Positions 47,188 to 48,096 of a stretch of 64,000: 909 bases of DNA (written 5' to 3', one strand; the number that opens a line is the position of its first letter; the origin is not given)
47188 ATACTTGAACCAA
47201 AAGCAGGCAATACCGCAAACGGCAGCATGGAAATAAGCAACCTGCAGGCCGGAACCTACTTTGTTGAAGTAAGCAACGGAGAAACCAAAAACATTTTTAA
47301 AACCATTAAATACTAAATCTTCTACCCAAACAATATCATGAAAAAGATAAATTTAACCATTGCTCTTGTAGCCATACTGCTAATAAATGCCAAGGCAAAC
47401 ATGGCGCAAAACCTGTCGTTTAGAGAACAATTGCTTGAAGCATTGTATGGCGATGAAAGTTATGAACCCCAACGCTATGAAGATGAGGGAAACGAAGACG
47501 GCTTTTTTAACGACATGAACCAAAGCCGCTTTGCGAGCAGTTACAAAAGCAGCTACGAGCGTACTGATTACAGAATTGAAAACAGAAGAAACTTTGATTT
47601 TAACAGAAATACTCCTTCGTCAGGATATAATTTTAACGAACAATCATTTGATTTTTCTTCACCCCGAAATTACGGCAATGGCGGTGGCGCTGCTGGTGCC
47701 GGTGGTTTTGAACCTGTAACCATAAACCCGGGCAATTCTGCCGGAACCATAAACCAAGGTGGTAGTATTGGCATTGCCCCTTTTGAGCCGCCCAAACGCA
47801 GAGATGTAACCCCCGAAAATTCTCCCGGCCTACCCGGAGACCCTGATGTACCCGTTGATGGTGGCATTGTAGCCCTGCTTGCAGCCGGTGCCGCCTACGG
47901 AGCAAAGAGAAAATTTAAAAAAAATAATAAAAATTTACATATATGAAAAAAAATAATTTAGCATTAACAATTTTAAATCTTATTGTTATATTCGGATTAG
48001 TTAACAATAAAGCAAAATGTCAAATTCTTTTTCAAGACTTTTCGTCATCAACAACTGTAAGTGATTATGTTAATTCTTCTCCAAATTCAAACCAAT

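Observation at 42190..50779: Four-gene operon alternating giant T9SS-tailed proteins with small secreted proteins that carry a second, exosortase-like C-terminal sorting signal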

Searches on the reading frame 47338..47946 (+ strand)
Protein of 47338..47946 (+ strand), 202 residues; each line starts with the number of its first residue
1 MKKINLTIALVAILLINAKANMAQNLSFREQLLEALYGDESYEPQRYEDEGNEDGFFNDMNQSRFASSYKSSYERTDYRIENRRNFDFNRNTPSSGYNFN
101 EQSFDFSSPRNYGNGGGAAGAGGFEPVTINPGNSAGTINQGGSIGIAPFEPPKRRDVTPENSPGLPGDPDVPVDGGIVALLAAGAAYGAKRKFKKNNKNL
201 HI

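Call 4: search_protein_families(library=ncbifam, proteins=[window:47338-47946:+], max_evalue=1)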
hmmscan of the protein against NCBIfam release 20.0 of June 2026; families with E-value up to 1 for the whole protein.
window:47338-47946:+ (202 aa): 1 family
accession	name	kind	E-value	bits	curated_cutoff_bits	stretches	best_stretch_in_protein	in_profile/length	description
NF046080.1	PID_CTERM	domain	1.7e-09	37.3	26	1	171-196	1-25/25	PID-CTERM protein-sorting domain-containing protein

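Call 5: search_protein_families(library=pfam, proteins=[window:47338-47946:+], max_evalue=1)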
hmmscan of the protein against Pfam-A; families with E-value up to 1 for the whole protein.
window:47338-47946:+ (202 aa): 0 families

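Call 8: find_encoding_contigs(protein=window:47338-47946:+, flank=10000, max_places=6)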
Protein window:47338-47946:+ (202 aa): 1 contig read that carries it; 1 place shown.
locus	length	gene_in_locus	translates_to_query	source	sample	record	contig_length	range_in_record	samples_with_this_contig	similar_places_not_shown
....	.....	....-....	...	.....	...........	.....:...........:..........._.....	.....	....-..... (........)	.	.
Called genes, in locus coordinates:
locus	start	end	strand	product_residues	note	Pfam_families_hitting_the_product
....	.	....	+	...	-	?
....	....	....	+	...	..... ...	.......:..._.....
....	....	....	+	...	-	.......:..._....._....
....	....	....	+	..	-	-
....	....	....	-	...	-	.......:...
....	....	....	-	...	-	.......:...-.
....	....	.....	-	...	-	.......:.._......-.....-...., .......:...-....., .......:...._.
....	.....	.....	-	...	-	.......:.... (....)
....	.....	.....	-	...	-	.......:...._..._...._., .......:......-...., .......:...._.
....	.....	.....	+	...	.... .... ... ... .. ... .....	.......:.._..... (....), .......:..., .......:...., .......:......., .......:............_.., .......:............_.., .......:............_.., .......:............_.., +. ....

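Call 9: find_homologous_proteins(query=window:47338-47946:+, max_evalue=0.01)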
Query window:47338-47946:+ (202 aa): 5 proteins with E <= 0.01 among 949 candidates.
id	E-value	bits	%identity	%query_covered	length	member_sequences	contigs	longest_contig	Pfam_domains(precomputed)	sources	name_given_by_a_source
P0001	2.2e-129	447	100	100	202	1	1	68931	PF28310.1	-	-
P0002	5.7e-40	155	46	95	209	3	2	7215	PF28310.1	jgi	-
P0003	1.3e-34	138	44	98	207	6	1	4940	PF28310.1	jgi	-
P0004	1.2e-32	131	42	96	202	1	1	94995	PF28310.1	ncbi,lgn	ncbi:MAG: PID-CTERM protein-sorting domain-containing protein [Bacteroidia bacterium]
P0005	4.1e-11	61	32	95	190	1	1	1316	PF28310.1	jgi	jgi:hypothetical protein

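Call 10: find_encoding_contigs(protein=P0004, flank=10000, max_places=4)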
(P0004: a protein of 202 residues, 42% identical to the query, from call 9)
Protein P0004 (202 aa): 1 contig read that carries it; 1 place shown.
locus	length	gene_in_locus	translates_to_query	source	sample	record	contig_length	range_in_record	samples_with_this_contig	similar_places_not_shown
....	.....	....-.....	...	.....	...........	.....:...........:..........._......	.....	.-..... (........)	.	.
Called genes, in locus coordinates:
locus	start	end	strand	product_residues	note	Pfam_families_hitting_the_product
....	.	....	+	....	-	?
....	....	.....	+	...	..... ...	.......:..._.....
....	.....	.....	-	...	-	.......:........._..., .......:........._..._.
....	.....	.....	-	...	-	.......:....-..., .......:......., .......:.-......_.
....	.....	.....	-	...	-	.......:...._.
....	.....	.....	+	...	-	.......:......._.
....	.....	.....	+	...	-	?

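Call 11: find_encoding_contigs(protein=P0002, flank=10000, max_places=4)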
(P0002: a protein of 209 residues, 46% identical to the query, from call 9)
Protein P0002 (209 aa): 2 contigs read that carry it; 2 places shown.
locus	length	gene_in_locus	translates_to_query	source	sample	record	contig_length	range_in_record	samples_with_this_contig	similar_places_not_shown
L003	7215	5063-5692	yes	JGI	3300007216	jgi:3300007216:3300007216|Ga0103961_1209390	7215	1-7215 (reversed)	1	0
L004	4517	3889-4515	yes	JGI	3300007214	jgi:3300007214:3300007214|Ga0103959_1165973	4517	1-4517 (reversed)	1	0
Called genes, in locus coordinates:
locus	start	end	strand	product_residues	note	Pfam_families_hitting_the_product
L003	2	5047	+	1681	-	?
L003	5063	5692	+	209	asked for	PF28310:PID_CTERM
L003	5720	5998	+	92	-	-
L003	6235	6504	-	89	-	-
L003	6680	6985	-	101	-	PF02575:YbaB_DNA_bd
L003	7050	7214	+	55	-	?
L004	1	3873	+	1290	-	?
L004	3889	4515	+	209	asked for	PF28310:PID_CTERM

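Call 12: find_encoding_contigs(protein=P0003, flank=10000, max_places=4)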
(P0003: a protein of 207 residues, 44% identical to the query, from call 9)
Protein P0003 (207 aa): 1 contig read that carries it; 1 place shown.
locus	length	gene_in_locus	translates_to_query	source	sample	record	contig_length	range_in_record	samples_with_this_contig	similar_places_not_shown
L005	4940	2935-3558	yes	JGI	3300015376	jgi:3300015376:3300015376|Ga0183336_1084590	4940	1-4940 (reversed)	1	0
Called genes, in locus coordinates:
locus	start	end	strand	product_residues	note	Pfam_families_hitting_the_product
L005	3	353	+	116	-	?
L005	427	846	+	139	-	-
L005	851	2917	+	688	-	PF18962:Por_Secre_tail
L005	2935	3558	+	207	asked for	PF28310:PID_CTERM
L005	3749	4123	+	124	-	-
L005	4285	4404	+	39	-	-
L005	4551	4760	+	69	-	-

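Call 82: predict_structure(alignment_id=A1)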
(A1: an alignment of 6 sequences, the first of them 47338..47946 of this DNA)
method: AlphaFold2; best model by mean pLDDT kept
length: 202 residues; sequences in the alignment: 6
mean_pLDDT: 51.2   pTM: 0.15
mean pLDDT of the five models: 51.2, 48.4, 46.6, 44.3, 42.9
residues with pLDDT >= 90: 0; 70-90: 23; 50-70: 65; < 50: 114
segments of 3 or more residues with pLDDT < 50: 40-53, 69-148, 165-168, 200-202
pLDDT, mean of each block of 10 residues (from residue 1): 74 69 52 55 44 50 51 43 41 42 46 39 41 42 45 54 49 59 73 56 44
secondary structure, 60 per line:
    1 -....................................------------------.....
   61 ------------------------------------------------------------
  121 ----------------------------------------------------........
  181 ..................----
elements in order: H2-37 H56-60 H173-198
